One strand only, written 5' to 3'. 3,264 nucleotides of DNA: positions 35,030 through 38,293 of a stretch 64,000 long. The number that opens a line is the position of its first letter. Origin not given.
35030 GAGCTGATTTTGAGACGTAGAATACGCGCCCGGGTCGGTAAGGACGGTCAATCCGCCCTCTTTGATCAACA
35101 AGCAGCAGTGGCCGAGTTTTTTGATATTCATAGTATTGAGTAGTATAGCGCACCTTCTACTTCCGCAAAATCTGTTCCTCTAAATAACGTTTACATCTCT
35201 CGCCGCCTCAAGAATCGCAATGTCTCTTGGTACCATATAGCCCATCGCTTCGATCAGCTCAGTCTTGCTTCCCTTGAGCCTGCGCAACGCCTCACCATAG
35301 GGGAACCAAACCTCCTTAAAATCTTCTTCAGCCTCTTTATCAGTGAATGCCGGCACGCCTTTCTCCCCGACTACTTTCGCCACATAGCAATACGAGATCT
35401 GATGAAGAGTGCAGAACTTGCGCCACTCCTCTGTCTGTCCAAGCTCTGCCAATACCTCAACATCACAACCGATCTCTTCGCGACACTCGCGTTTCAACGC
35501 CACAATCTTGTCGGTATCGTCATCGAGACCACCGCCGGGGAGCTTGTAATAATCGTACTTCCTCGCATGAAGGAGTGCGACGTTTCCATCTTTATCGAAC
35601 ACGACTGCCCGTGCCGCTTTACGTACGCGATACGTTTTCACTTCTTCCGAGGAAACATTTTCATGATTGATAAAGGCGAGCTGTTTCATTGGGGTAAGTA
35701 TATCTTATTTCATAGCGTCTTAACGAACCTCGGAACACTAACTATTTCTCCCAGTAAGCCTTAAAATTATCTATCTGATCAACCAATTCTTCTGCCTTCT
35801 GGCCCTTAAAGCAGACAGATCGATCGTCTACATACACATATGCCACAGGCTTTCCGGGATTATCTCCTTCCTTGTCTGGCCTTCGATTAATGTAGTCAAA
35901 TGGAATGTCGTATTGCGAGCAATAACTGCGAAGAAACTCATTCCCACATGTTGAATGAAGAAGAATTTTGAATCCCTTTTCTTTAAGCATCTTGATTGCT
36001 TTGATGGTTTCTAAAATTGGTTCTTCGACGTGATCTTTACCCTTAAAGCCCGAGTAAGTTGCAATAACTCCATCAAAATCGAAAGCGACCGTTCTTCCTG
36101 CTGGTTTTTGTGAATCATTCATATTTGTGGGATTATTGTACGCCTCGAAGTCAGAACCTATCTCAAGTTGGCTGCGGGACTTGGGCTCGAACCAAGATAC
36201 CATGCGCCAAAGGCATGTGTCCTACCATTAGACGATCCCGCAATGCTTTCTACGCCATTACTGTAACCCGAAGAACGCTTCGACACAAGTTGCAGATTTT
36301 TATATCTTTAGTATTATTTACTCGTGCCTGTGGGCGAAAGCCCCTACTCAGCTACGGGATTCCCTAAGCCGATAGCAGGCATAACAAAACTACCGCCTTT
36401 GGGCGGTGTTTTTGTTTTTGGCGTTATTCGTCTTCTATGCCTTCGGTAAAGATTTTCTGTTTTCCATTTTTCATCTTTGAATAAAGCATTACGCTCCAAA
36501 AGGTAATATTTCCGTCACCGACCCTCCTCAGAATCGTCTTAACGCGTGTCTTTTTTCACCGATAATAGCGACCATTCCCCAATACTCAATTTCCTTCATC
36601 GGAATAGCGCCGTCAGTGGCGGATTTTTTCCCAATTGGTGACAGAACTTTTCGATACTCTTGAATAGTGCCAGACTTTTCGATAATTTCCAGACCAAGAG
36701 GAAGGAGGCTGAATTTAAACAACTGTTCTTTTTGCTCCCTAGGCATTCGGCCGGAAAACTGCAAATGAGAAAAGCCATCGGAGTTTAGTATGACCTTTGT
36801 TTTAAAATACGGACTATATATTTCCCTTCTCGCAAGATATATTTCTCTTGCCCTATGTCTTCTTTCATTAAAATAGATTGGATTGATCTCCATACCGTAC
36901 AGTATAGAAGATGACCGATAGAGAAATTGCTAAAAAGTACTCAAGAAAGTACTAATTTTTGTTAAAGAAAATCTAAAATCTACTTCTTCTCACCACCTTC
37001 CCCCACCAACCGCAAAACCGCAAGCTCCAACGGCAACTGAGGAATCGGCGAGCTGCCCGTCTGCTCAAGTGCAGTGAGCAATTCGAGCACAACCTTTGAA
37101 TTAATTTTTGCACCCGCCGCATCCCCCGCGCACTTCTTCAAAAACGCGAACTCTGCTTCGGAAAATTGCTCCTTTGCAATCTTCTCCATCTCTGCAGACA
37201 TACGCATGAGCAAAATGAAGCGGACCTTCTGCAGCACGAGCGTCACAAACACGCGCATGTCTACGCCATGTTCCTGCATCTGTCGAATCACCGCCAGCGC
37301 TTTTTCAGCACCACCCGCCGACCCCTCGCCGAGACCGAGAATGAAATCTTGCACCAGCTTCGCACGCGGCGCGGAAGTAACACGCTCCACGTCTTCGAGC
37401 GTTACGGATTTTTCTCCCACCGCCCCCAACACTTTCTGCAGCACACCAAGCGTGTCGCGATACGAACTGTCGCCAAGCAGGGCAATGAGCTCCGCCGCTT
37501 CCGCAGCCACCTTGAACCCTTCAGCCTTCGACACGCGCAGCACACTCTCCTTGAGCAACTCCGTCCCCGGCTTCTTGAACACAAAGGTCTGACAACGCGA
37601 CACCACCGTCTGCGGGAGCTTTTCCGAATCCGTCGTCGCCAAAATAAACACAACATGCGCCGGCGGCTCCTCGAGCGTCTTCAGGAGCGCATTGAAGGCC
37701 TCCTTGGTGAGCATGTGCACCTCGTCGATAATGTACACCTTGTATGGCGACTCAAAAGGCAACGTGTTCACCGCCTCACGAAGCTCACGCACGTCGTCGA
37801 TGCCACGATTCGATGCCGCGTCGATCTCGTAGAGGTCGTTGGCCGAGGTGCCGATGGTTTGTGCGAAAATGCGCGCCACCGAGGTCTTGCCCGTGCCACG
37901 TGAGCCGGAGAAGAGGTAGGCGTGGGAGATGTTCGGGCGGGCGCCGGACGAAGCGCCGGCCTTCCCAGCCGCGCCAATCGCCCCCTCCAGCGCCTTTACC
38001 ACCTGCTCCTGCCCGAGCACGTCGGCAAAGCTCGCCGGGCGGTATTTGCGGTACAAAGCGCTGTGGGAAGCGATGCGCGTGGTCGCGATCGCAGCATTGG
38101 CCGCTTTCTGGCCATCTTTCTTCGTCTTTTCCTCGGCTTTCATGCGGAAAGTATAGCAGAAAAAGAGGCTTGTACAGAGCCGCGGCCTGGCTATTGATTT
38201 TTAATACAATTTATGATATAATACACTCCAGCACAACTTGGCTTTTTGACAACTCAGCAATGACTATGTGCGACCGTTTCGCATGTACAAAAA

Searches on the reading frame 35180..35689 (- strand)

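Call 8: search_protein_families(library=pfam, proteins=[window:35180-35689:-])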
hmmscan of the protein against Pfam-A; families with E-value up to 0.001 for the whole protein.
window:35180-35689:- (169 aa): 1 family
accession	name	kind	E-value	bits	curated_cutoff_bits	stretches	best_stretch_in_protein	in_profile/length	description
PF00293.34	NUDIX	-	4.5e-15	56.3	21.1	1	23-144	3-129/134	NUDIX domain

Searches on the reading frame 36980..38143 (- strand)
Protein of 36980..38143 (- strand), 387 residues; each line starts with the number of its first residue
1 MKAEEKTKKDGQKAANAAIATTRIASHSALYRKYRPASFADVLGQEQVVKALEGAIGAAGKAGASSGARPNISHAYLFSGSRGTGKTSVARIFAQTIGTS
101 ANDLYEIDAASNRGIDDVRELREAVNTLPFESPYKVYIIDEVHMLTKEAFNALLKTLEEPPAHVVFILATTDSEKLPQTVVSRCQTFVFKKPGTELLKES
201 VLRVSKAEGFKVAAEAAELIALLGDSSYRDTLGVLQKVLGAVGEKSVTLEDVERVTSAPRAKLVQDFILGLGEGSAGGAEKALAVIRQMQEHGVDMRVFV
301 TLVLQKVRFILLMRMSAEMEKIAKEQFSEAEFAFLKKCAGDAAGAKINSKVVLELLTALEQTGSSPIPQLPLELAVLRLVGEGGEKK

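Call 8: search_protein_families(library=pfam, proteins=[window:36980-38143:-])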
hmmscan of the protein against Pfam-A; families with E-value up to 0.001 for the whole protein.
window:36980-38143:- (387 aa): 10 families
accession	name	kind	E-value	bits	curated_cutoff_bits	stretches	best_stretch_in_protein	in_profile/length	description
PF13177.12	DNA_pol3_delta2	-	1.6e-32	113.1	27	1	112-191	80-159/161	DNA polymerase III, delta subunit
PF00004.35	AAA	-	2.8e-15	57.4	21.2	1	77-189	2-128/131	ATPase family associated with various cellular activities (AAA)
PF05496.18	RuvB_N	-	3.4e-08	33.9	27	1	35-160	2-111/159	Holliday junction DNA helicase RuvB P-loop domain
PF12169.13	DNA_pol3_gamma3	-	2.9e-06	27.5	24.4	1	276-380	27-128/143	DNA polymerase III subunits gamma and tau domain III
PF13401.12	AAA_22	-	8.2e-06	26.6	27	0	130-171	84-123/130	AAA domain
PF13604.12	AAA_30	-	5.4e-05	23.5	27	0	77-167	22-122/191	AAA domain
PF06068.19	TIP49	-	5.4e-05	23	23.8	0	136-170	277-310/347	TIP49 P-loop domain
PF13173.12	AAA_14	-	5.6e-05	23.6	27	1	75-177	4-104/129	AAA domain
PF07728.20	AAA_5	-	0.00017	22.1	22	0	77-161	3-94/139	AAA domain (dynein-related subfamily)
PF13479.12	AAA_24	-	0.00033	21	27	0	79-151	8-82/195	AAA domain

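Call 12: find_encoding_contigs(protein=window:36980-38143:-, flank=10000, max_places=10)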
Protein window:36980-38143:- (387 aa): 4 contigs read that carry it; 2 places shown.
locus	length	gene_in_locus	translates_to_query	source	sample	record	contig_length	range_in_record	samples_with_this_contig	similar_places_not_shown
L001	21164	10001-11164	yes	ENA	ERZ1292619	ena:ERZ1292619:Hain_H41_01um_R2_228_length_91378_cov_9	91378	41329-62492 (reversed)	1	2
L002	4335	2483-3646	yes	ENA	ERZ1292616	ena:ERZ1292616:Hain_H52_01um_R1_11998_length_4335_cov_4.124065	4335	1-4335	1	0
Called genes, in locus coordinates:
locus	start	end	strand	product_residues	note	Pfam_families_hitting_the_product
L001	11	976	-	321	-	PF02481:DNA_processg_A, PF17782:WHD_DprA (faint)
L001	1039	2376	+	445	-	PF02403:Seryl_tRNA_N, PF00587:tRNA-synt_2b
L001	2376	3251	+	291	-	-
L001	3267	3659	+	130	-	-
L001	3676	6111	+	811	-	PF00158:Sigma54_activat (faint), PF00004:AAA (weak), PF07724:AAA_2, PF07728:AAA_5, PF10431:ClpB_D2-small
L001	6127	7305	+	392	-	PF01207:Dus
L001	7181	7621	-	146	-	-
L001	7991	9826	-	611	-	-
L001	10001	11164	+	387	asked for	PF05496:RuvB_N, PF00004:AAA, PF13401:AAA_22 (faint), PF13177:DNA_pol3_delta2, PF12169:DNA_pol3_gamma3 (weak)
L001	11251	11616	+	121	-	-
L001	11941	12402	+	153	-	-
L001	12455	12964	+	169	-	PF00293:NUDIX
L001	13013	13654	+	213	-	PF13483:Lactamase_B_3, PF12706:Lactamase_B_2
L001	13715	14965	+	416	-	PF00817:IMS, PF11798:IMS_HHH (weak), PF11799:IMS_C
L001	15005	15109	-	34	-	-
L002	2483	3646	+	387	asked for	PF05496:RuvB_N, PF00004:AAA, PF13401:AAA_22 (faint), PF13177:DNA_pol3_delta2, PF12169:DNA_pol3_gamma3 (weak)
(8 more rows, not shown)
